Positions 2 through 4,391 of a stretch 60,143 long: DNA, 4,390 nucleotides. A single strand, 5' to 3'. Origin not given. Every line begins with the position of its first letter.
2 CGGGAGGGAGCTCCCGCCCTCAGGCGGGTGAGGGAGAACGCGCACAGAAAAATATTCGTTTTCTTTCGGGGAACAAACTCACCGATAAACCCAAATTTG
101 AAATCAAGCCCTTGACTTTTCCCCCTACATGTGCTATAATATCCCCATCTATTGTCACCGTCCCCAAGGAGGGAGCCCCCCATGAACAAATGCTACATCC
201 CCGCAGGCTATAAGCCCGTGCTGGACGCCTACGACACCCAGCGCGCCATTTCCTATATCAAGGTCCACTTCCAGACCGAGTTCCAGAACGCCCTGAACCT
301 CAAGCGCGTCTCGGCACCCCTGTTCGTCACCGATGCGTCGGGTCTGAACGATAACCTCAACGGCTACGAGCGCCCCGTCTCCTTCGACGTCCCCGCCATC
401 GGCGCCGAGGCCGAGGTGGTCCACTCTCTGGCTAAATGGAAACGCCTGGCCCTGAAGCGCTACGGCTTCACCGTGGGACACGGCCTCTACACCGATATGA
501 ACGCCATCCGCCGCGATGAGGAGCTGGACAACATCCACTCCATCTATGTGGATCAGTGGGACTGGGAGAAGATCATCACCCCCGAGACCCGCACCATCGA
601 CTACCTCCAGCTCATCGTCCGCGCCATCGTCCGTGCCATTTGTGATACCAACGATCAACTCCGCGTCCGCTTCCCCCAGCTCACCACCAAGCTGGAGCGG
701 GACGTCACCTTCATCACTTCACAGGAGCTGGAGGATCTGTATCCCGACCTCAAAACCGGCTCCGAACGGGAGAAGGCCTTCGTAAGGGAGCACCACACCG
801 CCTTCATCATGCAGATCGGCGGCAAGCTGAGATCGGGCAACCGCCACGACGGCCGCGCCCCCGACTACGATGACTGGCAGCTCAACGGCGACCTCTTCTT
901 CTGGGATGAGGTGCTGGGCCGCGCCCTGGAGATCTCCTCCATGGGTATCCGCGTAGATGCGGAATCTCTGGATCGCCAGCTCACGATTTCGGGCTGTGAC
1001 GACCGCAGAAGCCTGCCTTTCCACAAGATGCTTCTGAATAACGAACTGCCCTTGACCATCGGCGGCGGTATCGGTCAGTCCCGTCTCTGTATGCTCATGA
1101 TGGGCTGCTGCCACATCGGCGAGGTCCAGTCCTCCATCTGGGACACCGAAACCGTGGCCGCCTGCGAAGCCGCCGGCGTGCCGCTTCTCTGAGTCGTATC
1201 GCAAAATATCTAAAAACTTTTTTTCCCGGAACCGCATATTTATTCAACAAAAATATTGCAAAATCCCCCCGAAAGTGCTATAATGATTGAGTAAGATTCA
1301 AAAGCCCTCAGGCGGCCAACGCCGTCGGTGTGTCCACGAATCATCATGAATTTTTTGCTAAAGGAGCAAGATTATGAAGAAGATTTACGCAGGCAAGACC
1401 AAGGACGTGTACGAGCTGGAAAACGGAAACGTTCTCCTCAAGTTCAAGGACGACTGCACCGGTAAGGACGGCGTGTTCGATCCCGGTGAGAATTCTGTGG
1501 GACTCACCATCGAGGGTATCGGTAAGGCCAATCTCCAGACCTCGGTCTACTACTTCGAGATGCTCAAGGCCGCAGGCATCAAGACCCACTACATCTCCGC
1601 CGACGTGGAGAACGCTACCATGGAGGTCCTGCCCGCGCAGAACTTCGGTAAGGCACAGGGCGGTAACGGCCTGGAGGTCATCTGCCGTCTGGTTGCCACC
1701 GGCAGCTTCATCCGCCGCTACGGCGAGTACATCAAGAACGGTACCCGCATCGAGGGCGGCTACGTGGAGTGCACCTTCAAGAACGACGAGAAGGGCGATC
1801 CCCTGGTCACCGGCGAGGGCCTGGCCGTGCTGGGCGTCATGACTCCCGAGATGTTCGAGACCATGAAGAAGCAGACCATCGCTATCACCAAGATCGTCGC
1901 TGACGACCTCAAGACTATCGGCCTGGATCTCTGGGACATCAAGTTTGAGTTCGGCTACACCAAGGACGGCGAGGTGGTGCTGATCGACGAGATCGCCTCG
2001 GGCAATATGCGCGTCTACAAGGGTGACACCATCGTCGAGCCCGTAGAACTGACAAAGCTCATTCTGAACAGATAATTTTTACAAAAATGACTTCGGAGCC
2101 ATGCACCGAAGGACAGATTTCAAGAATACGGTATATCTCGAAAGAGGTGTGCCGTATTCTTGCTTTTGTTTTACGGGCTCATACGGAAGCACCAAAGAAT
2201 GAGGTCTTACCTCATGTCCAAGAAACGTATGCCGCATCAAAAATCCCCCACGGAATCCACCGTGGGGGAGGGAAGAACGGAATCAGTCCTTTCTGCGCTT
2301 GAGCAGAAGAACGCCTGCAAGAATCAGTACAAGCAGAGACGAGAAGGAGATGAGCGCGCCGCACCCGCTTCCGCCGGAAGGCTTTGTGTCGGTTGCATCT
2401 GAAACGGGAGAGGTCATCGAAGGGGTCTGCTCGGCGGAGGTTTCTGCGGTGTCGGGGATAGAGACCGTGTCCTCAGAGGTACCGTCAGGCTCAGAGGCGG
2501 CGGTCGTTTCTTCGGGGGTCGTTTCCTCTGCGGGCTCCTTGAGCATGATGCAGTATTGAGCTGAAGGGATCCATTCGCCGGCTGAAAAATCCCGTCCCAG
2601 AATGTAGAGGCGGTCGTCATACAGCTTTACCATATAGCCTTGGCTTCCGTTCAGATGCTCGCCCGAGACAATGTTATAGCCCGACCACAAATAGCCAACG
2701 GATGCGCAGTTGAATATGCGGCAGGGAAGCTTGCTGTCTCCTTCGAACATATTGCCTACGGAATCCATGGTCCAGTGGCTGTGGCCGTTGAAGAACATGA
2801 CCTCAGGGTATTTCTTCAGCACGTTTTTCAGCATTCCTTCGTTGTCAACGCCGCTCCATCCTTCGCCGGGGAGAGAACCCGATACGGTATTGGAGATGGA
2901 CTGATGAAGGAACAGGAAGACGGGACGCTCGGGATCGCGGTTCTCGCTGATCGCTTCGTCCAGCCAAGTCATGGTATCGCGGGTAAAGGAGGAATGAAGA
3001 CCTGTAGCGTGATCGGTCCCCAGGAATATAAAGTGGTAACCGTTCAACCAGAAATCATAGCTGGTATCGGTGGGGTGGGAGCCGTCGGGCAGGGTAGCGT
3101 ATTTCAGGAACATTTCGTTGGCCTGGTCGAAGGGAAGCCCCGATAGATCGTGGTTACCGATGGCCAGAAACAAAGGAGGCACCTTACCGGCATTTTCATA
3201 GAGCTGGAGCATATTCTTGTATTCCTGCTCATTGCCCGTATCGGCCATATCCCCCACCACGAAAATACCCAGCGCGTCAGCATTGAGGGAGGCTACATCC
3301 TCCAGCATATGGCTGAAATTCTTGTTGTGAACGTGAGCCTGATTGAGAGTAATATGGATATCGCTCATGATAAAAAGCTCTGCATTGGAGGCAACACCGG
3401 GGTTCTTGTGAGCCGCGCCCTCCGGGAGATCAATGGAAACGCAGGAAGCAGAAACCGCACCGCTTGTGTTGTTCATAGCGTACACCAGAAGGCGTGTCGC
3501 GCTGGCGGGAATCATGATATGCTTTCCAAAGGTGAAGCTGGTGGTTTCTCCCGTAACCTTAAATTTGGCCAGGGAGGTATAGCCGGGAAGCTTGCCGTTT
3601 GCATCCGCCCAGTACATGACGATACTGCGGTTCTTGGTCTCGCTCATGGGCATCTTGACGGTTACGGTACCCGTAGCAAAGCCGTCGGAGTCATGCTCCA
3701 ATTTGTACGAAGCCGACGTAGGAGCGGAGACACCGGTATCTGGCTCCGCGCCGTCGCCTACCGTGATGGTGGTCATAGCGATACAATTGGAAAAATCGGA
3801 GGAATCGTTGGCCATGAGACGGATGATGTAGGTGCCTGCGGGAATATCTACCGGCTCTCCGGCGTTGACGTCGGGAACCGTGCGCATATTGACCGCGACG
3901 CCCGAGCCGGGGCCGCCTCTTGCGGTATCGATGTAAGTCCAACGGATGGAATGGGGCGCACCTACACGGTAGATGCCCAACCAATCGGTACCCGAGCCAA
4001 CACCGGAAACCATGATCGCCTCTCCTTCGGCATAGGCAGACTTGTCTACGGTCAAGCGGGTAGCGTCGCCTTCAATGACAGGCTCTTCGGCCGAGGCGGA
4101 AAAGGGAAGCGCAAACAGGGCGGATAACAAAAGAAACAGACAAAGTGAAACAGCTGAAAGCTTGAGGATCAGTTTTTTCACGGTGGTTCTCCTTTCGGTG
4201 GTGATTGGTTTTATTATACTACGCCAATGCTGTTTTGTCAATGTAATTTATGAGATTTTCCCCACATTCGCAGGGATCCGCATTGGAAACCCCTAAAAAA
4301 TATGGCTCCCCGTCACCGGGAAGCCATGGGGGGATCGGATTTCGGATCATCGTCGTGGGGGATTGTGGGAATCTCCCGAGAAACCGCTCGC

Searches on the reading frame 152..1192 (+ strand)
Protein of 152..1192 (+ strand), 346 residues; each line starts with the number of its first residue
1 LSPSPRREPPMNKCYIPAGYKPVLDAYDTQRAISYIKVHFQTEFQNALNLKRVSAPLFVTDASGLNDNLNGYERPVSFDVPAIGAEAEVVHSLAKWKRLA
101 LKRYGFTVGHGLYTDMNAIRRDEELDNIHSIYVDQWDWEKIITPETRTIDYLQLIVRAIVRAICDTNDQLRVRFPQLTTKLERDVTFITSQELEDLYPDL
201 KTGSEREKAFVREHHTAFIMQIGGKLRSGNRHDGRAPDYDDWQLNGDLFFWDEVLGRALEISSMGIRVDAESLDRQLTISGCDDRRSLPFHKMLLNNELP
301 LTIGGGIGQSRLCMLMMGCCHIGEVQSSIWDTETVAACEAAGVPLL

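Call 57: search_protein_families(library=pfam, proteins=[window:152-1192:+], max_evalue=0.001)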
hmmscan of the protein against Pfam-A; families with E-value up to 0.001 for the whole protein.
window:152-1192:+ (346 aa): 2 families
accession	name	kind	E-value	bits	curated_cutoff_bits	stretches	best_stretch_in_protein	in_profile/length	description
PF03590.20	AsnA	-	1.7e-102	342.5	27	1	30-256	1-227/228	Aspartate-ammonia ligase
PF00152.25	tRNA-synt_2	-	0.00077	19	25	0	117-326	98-302/308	tRNA synthetases class II (D, K and N)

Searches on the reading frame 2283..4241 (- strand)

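Call 57: search_protein_families(library=pfam, proteins=[window:2283-4241:-], max_evalue=0.001)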
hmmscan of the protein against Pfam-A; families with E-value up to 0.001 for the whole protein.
window:2283-4241:- (652 aa): 1 family
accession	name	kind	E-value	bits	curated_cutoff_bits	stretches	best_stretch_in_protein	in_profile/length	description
PF00149.33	Metallophos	-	1.5e-08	35.8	21.5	1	291-489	5-189/191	Calcineurin-like phosphoesterase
